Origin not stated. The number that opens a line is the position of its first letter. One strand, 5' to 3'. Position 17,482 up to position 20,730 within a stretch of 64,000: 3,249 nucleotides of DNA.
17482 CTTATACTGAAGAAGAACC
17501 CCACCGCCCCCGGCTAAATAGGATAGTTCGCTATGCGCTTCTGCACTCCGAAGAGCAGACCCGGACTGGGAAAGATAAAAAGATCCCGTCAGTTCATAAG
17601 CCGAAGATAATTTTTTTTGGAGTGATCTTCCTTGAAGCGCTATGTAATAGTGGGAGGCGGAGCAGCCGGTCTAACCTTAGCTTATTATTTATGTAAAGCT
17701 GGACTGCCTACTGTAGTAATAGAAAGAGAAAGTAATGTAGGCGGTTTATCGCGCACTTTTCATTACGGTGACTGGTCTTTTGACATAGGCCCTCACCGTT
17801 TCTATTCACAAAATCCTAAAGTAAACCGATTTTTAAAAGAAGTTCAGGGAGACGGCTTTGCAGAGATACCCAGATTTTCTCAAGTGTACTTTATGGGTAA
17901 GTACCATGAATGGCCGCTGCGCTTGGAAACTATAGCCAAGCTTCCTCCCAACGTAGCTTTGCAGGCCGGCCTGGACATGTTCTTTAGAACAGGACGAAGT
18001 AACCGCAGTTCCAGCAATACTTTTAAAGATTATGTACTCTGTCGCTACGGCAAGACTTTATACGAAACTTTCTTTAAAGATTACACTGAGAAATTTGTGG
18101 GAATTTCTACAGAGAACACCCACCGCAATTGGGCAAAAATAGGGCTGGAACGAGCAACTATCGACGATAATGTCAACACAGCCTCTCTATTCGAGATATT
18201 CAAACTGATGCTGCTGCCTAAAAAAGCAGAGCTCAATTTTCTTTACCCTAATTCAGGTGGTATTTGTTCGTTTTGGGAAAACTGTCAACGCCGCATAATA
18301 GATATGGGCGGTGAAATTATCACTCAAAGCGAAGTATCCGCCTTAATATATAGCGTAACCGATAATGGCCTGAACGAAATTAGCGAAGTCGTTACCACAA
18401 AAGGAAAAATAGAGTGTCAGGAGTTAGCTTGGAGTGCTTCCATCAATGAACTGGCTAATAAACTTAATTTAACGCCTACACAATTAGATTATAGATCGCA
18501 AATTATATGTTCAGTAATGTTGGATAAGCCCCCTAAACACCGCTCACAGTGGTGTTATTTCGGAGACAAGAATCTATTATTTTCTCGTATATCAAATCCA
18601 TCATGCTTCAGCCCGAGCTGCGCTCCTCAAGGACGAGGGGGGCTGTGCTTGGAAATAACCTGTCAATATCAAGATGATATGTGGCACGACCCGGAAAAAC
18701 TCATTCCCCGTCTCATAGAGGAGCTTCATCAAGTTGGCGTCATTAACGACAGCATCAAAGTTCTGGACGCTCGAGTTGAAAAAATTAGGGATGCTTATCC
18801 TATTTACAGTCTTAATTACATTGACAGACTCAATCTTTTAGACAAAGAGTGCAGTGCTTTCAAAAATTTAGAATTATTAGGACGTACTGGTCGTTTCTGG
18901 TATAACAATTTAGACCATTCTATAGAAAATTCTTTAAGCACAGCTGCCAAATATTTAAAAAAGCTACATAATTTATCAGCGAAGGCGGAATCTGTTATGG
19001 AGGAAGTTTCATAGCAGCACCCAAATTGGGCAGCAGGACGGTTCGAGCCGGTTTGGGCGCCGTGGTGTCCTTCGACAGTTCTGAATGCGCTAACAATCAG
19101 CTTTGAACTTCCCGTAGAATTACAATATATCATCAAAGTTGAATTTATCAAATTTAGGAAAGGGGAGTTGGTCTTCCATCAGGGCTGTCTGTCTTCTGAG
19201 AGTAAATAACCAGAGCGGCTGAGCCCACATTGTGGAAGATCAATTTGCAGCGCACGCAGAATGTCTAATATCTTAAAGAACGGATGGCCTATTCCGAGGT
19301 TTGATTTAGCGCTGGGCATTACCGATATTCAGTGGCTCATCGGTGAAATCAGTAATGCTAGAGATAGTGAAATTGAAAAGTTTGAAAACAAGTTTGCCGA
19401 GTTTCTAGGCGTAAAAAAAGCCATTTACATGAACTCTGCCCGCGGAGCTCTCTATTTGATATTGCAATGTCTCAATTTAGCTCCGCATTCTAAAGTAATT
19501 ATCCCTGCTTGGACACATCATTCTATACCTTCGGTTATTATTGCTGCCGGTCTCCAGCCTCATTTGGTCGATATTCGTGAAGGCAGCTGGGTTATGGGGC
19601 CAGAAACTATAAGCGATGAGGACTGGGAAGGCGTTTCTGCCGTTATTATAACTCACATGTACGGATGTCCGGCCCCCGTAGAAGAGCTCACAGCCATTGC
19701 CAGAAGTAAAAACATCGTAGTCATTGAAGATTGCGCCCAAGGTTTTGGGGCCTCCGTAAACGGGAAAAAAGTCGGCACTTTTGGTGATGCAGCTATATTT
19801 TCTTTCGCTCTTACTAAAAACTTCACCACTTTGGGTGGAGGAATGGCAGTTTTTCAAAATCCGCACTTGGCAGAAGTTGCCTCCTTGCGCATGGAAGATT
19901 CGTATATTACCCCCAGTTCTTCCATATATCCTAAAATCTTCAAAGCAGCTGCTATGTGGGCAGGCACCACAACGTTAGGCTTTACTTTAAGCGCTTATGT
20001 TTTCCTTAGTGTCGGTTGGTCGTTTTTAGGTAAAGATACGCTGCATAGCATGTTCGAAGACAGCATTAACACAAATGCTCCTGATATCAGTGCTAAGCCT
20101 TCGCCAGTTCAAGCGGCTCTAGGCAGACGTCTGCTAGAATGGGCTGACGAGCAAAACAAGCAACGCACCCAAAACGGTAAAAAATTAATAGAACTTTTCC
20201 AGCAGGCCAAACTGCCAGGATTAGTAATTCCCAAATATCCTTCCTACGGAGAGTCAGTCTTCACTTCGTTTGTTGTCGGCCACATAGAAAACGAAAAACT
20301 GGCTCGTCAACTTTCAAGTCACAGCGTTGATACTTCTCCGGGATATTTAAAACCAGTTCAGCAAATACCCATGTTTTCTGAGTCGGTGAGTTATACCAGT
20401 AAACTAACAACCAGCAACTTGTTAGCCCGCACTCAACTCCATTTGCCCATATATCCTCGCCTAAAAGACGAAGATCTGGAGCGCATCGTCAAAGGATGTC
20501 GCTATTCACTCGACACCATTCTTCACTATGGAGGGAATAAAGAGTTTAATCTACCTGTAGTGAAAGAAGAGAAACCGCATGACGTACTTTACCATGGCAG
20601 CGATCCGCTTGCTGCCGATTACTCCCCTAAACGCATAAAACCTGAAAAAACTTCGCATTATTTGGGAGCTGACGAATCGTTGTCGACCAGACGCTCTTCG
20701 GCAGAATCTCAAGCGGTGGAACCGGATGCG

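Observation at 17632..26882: Uncharacterised biosynthetic locus: FAD-oxidoreductase + sugar aminotransferase with Pro-rich repeat tail + four tandem radical SAM enzymes (2 SPASM-type, 2 B12-binding)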

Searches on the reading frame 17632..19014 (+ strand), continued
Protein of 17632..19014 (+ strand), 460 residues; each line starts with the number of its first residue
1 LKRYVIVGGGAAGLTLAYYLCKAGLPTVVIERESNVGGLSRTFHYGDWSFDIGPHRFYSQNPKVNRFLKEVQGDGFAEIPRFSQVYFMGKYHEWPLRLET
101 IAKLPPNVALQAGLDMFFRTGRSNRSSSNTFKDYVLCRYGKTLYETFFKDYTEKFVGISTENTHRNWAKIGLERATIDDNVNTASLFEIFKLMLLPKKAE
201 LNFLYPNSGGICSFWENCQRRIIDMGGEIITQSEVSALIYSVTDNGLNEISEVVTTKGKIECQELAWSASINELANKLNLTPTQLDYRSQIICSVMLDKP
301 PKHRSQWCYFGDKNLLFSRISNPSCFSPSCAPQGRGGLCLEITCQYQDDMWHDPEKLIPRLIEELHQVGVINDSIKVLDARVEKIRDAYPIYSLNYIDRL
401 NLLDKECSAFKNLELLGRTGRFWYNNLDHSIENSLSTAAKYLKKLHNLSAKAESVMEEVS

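Call 74: search_solved_structures(query=A4, max_evalue=0.001, show_alignments=3)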
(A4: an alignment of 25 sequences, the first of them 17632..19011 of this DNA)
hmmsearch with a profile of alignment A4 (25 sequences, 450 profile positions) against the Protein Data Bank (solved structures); distinct sequences matched with E-value up to 0.001: 206 (the best 60 are shown).
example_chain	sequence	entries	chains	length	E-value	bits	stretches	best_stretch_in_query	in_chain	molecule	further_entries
4dsg_A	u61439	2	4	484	4.4e-31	111.1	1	3-440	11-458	UDP-galactopyranose mutase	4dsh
3gf4_A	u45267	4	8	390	6e-29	104.1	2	2-160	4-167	UDP-galactopyranose mutase | Probable UDP-galactopyranose mutase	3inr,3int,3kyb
2bi7_A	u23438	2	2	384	1.6e-28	102.7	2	2-160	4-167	UDP-GALACTOPYRANOSE MUTASE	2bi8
1wam_A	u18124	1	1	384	2.2e-28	102.3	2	2-160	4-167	UDP-GALACTOPYRANOSE MUTASE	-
3ute_A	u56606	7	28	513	2.2e-28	102.2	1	3-330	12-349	UDP-galactopyranose mutase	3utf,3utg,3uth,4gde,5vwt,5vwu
4u8k_A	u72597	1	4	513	3e-28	101.8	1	3-330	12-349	UDP-galactopyranose mutase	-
4u8l_A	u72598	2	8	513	3.7e-28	101.5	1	3-330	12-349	UDP-galactopyranose mutase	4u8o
3uka_A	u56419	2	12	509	4.2e-28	101.3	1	3-328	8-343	UDP-galactopyranose mutase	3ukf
3ukl_A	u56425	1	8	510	4.2e-28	101.3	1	3-328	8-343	UDP-galactopyranose mutase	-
3ukk_A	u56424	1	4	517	4.4e-28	101.2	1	3-328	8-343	UDP-galactopyranose mutase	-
3ukh_A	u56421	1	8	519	4.5e-28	101.2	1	3-328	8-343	UDP-galactopyranose mutase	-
4u8j_A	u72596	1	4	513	1.3e-27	99.7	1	3-330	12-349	UDP-galactopyranose mutase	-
3ukq_A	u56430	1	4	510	2.6e-27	98.7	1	3-328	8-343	UDP-galactopyranose mutase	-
4u8i_A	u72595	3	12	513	3.2e-27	98.4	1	3-330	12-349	UDP-galactopyranose mutase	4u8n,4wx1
3ukp_A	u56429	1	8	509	8.7e-27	97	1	3-328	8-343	UDP-galactopyranose mutase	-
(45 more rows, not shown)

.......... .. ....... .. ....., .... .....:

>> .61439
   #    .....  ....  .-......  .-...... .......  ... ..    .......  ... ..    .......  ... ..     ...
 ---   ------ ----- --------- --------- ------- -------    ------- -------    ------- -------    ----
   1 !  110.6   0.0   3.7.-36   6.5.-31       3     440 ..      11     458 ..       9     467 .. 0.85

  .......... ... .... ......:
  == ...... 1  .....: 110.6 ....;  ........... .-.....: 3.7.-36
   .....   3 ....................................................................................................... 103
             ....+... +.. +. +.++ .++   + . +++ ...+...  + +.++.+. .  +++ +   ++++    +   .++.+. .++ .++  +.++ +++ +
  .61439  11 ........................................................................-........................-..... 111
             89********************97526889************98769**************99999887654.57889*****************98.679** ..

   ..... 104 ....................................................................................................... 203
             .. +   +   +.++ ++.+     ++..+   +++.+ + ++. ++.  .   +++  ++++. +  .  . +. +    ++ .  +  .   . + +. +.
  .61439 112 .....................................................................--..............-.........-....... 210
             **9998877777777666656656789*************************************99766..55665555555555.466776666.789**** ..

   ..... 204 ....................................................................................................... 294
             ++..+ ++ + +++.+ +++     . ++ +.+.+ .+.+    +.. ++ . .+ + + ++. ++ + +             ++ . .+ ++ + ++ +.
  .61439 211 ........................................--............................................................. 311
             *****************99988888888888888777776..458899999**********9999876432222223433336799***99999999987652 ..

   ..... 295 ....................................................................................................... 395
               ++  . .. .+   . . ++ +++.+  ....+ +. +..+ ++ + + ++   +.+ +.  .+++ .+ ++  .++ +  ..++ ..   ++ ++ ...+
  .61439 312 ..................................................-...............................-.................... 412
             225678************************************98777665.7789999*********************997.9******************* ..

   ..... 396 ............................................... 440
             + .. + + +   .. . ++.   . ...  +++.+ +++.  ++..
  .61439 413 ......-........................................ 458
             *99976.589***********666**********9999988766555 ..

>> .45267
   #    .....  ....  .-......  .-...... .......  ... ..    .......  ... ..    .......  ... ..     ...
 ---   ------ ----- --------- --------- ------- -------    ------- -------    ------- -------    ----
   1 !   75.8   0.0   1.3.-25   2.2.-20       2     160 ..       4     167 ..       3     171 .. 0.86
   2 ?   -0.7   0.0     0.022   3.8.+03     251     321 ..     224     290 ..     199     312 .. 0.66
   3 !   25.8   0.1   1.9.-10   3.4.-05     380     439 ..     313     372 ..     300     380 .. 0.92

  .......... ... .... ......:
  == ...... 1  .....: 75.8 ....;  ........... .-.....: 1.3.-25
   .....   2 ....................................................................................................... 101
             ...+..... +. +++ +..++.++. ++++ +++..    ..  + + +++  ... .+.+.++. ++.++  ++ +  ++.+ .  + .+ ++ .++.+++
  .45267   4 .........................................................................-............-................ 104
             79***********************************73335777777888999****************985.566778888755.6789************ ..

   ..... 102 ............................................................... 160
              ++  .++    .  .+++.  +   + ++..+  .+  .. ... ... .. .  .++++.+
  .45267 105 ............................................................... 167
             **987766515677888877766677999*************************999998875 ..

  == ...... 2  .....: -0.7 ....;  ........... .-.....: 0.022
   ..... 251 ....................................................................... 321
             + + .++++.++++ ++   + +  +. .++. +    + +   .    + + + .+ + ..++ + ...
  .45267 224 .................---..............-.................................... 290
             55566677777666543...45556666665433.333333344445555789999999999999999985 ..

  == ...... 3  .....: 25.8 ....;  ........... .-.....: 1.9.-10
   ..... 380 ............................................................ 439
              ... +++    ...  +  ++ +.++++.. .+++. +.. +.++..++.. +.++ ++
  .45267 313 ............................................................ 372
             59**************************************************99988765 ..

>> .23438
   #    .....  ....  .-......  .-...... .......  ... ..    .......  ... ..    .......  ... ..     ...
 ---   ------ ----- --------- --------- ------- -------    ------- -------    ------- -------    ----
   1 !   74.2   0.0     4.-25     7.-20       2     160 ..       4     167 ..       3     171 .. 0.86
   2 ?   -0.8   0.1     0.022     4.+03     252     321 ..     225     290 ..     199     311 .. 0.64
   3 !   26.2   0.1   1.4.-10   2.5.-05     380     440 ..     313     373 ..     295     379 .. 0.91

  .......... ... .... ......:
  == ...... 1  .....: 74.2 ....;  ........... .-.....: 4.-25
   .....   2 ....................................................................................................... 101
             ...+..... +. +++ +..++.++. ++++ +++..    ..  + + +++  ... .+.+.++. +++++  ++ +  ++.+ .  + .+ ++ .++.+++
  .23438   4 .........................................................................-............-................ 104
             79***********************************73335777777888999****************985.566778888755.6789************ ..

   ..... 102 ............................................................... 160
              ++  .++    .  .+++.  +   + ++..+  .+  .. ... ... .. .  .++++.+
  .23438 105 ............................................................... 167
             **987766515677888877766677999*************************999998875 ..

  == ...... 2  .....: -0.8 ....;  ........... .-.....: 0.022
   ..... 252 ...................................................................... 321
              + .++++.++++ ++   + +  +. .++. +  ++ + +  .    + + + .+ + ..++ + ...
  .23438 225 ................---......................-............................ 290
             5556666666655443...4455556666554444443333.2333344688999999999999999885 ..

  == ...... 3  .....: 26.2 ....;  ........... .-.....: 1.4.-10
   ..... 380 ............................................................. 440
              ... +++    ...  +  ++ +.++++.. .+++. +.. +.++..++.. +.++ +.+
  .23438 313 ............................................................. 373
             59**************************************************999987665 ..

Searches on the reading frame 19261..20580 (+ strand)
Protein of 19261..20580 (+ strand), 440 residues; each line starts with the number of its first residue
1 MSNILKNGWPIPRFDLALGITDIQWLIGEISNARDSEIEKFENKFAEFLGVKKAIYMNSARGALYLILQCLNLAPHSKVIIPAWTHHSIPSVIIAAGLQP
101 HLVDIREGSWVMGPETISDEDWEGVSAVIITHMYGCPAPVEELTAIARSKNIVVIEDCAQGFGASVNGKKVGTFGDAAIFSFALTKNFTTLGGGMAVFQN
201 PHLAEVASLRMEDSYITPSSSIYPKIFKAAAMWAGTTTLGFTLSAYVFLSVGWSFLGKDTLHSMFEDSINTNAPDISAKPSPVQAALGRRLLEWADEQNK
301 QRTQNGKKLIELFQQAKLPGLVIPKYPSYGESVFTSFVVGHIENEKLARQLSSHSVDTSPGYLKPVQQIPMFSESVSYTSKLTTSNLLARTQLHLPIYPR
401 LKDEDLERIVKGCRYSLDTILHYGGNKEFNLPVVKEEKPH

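Call 37: search_solved_structures(query=window:19261-20580:+, max_evalue=1e-10)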
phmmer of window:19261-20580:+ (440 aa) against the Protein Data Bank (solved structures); distinct sequences matched with E-value up to 1e-10: 54.
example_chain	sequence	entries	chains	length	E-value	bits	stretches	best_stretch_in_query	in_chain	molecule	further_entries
7b0d_A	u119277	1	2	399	2.2e-35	126.1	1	36-205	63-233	Glutamine--scyllo-inositol transaminase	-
3frk_A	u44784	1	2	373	8.9e-32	114.2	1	37-205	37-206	QdtB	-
5u1z_A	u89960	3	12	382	3e-28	102.6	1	37-200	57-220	Putative aminotransferase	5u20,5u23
5u21_A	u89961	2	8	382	2e-27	99.9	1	37-200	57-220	Putative aminotransferase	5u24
2oga_A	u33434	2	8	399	2.3e-26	96.4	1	36-212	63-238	Transaminase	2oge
7n63_A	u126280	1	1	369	1.7e-25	93.5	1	39-202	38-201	Putative aminotransferase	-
2c7t_A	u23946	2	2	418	1.8e-25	93.4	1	24-215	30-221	GLUTAMINE-2-DEOXY-SCYLLO-INOSOSE AMINOTRANSFERASE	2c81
5w71_A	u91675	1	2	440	2e-25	93.3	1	24-215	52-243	L-glutamine:2-deoxy-scyllo-inosose aminotransferase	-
3bn1_A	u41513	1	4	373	3e-24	89.4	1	38-205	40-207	Perosamine synthetase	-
3dr7_A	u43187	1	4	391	3.6e-24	89.1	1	38-205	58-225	Putative perosamine synthetase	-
7b0m_AAA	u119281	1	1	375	1.5e-23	87.1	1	38-204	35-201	Sugar aminotransferase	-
3dr4_A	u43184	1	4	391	2.4e-23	86.4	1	38-205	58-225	Putative perosamine synthetase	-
9bgp_A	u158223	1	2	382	1.7e-22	83.6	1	35-213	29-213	aminotransferase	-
9bgr_A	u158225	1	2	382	1.2e-21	80.9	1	35-213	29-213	aminotransferase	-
7l7x_AAA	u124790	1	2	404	2.1e-21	80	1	29-200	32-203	DegT/DnrJ/EryC1/StrS aminotransferase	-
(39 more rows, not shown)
